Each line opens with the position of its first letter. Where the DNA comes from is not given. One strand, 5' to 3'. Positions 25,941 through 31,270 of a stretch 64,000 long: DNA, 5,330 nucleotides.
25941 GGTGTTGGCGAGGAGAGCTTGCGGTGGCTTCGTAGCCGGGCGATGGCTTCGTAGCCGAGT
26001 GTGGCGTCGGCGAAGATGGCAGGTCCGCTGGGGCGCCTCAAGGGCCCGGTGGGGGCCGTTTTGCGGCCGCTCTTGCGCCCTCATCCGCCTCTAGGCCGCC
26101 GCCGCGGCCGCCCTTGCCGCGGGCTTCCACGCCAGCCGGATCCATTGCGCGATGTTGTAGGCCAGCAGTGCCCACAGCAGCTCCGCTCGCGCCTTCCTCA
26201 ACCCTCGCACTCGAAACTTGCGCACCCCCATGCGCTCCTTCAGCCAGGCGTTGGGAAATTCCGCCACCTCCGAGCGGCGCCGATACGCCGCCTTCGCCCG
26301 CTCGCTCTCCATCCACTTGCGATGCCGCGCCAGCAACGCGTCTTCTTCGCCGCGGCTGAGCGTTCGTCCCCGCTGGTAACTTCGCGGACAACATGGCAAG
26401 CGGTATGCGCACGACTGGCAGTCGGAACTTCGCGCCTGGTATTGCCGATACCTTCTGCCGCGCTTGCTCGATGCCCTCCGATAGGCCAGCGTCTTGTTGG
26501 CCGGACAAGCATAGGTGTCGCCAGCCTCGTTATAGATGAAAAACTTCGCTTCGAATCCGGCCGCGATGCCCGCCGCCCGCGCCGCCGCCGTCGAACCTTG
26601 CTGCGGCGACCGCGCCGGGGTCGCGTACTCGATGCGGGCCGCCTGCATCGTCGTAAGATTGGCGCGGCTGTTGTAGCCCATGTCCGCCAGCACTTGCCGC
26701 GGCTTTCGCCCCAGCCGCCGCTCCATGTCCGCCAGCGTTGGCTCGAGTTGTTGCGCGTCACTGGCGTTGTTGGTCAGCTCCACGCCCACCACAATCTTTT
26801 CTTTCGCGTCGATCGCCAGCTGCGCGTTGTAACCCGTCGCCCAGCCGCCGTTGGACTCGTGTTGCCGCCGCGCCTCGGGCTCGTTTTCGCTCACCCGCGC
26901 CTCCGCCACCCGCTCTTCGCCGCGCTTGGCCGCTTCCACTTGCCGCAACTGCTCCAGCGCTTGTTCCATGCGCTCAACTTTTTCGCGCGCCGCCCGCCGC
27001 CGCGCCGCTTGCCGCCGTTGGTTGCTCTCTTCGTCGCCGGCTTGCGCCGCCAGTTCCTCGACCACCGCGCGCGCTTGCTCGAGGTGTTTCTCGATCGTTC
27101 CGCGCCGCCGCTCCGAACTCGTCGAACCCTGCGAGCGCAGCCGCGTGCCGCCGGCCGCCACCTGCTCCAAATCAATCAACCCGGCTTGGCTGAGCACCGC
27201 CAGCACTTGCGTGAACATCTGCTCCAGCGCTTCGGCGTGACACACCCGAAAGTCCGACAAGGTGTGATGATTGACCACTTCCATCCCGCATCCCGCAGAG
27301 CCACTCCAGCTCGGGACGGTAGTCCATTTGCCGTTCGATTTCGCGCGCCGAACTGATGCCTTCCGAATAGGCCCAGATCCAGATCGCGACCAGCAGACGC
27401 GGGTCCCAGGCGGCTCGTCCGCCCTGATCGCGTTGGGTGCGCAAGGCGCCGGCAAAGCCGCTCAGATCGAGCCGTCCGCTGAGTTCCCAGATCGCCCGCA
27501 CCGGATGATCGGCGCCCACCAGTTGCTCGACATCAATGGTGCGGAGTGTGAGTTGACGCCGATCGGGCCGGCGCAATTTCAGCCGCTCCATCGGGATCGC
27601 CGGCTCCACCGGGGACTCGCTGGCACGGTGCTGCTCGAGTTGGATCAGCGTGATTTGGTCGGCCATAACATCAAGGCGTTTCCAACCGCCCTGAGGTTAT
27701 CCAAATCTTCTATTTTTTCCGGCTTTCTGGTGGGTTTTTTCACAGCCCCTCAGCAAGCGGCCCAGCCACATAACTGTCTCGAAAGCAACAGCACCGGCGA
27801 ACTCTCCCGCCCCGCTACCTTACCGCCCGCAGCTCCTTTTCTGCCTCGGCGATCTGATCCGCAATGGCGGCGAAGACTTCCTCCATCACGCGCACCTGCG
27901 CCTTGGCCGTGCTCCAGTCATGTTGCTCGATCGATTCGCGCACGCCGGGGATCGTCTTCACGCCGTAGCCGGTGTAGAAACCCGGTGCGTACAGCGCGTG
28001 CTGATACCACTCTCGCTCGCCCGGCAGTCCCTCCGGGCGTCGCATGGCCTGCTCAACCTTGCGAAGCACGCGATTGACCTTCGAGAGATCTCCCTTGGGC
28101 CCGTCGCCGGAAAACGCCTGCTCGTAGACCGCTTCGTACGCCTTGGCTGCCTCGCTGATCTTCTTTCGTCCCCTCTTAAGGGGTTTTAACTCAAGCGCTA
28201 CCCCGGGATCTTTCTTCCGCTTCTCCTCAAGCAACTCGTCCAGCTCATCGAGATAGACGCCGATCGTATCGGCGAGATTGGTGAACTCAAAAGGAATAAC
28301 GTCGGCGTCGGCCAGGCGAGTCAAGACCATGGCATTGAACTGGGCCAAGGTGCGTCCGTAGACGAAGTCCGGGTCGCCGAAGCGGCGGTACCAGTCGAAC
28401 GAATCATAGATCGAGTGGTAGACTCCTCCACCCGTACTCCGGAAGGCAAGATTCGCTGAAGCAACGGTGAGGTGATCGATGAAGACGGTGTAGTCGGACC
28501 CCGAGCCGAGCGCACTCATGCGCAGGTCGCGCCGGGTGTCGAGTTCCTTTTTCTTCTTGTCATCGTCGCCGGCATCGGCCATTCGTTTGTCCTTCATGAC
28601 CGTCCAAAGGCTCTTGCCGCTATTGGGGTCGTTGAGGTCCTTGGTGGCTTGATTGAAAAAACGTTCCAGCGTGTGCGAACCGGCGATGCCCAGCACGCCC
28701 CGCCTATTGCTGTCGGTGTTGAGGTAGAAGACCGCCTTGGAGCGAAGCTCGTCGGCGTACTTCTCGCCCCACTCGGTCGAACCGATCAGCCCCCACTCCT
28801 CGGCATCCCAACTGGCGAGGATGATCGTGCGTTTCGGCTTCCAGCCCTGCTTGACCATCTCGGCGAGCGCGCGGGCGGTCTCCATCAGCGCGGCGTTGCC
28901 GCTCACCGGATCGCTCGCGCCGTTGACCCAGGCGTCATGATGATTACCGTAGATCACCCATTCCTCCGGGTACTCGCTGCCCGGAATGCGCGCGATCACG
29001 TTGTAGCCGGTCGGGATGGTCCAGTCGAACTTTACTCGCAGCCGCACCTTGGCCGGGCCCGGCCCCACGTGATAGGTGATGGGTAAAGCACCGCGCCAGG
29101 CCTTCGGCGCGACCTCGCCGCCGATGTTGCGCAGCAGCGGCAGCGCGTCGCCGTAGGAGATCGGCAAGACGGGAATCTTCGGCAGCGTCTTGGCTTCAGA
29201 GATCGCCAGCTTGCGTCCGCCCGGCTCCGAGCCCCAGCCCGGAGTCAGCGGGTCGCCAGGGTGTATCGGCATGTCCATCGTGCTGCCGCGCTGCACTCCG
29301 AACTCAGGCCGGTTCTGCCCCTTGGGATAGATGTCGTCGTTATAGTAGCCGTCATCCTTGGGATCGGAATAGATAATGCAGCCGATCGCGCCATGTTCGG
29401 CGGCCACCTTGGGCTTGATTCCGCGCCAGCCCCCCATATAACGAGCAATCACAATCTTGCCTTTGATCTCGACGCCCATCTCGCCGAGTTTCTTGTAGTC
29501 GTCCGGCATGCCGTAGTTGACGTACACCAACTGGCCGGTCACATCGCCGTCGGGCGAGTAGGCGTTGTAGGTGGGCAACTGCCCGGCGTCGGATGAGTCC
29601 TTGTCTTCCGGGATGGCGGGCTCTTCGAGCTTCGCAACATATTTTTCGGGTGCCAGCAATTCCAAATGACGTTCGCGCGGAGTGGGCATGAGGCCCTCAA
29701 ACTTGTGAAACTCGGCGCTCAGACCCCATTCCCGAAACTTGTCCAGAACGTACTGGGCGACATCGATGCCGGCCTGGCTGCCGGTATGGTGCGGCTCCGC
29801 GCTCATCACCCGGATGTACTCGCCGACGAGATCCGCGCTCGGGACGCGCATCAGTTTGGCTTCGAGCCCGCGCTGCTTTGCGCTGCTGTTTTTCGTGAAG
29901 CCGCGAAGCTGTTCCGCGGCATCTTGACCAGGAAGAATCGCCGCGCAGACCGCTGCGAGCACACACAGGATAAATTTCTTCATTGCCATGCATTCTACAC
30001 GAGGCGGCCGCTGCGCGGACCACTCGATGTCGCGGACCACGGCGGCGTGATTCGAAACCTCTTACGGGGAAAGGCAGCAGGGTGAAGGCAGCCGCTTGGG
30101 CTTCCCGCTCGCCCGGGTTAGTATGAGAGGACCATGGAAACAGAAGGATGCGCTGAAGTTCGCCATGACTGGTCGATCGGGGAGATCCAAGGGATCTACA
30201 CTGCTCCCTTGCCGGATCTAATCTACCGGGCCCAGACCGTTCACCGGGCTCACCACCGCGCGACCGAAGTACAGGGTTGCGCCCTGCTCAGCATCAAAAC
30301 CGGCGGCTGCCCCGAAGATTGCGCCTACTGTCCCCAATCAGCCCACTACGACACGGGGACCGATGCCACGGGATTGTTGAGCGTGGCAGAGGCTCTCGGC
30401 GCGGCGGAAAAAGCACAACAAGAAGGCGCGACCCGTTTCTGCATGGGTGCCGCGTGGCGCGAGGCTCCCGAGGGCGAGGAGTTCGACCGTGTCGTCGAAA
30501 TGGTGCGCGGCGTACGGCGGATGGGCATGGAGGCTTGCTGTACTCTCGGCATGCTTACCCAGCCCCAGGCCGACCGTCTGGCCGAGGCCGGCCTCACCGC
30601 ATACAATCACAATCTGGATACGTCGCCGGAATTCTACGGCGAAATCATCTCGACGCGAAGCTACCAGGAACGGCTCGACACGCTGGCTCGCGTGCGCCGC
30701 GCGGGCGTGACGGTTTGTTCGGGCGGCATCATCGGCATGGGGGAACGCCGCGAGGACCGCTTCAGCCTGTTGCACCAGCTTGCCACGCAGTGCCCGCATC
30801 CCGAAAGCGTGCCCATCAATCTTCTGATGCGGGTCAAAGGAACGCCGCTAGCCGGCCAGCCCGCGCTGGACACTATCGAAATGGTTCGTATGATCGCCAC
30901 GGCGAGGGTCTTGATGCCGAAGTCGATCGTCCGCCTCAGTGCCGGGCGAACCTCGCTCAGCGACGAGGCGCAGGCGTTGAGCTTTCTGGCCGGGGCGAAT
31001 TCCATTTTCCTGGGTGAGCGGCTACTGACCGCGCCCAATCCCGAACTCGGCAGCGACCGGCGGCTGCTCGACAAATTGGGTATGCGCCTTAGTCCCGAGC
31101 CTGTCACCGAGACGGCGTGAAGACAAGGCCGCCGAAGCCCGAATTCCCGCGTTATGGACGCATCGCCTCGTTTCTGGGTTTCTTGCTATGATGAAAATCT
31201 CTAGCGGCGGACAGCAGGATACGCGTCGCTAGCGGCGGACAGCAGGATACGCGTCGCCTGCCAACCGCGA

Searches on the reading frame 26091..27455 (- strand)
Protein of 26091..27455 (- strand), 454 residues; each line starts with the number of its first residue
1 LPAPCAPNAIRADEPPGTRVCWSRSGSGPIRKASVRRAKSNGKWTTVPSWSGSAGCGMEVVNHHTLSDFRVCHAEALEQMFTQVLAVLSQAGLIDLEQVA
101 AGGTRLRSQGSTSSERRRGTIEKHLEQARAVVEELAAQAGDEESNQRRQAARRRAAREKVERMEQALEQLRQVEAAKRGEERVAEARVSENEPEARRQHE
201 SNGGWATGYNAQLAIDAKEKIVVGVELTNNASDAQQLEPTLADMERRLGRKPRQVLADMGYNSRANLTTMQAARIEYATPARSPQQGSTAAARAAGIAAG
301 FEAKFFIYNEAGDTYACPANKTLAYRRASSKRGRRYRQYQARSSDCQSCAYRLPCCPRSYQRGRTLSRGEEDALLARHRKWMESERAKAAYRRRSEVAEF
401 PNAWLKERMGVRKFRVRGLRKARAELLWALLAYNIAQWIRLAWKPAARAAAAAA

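Call 7: search_protein_families(library=pfam, proteins=[window:26091-27455:-], max_evalue=0.001)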
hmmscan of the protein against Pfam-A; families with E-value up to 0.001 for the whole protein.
window:26091-27455:- (454 aa): 2 families
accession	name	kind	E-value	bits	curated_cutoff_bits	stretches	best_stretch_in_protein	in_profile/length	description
PF01609.27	DDE_Tnp_1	-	1.3e-20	74.4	23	1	188-435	16-200/200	Transposase DDE domain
PF13751.12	DDE_Tnp_1_6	-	9.4e-20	71.6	25.1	1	317-438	2-124/125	Transposase DDE domain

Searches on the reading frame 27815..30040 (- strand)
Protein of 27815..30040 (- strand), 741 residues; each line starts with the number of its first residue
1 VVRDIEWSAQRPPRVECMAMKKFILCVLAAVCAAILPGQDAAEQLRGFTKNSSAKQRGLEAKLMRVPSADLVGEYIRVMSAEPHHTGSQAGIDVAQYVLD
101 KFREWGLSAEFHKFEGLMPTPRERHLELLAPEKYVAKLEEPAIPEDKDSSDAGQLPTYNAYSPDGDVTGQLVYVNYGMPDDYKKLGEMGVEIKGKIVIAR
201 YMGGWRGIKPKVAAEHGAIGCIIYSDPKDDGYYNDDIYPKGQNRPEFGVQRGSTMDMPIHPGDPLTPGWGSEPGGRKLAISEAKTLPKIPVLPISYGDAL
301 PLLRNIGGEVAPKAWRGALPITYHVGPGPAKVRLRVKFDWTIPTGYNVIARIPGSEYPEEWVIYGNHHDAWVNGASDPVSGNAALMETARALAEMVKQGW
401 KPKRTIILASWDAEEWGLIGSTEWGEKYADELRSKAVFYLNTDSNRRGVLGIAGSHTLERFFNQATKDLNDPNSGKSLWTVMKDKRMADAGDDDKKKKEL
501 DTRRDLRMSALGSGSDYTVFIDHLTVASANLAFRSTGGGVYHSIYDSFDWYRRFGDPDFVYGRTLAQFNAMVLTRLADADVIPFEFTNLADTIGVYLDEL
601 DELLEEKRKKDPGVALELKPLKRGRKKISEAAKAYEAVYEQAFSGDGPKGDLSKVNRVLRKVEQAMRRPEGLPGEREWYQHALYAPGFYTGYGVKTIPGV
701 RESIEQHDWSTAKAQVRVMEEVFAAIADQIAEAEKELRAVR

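Call 3: search_protein_families(library=pfam, proteins=[window:27815-30040:-], max_evalue=0.01)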
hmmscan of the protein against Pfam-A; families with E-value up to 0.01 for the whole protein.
window:27815-30040:- (741 aa): 4 families
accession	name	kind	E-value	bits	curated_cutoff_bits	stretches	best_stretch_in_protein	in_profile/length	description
PF04389.22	Peptidase_M28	-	6.2e-20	72.2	21.3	1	347-549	1-175/193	Peptidase family M28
PF04253.20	TFR_dimer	-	1.1e-19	71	27.1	1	617-729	2-119/121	Transferrin receptor-like dimerisation domain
PF02225.27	PA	-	3.8e-08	33.8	23.9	1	167-253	1-91/95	PA domain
PF01546.33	Peptidase_M20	-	0.0092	16.3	24.6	0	383-442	38-97/206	Peptidase family M20/M25/M40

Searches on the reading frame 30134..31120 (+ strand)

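Call 3: search_protein_families(library=pfam, proteins=[window:30134-31120:+], max_evalue=0.01)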
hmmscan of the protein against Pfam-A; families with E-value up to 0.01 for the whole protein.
window:30134-31120:+ (328 aa): 2 families
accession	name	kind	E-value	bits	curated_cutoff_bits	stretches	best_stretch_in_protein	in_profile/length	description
PF06968.18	BATS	-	8.2e-25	87.2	22.2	1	227-317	1-87/88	Biotin and Thiamin Synthesis associated domain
PF04055.27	Radical_SAM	-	8e-21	75.4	29.5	1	54-209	2-159/166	Radical SAM superfamily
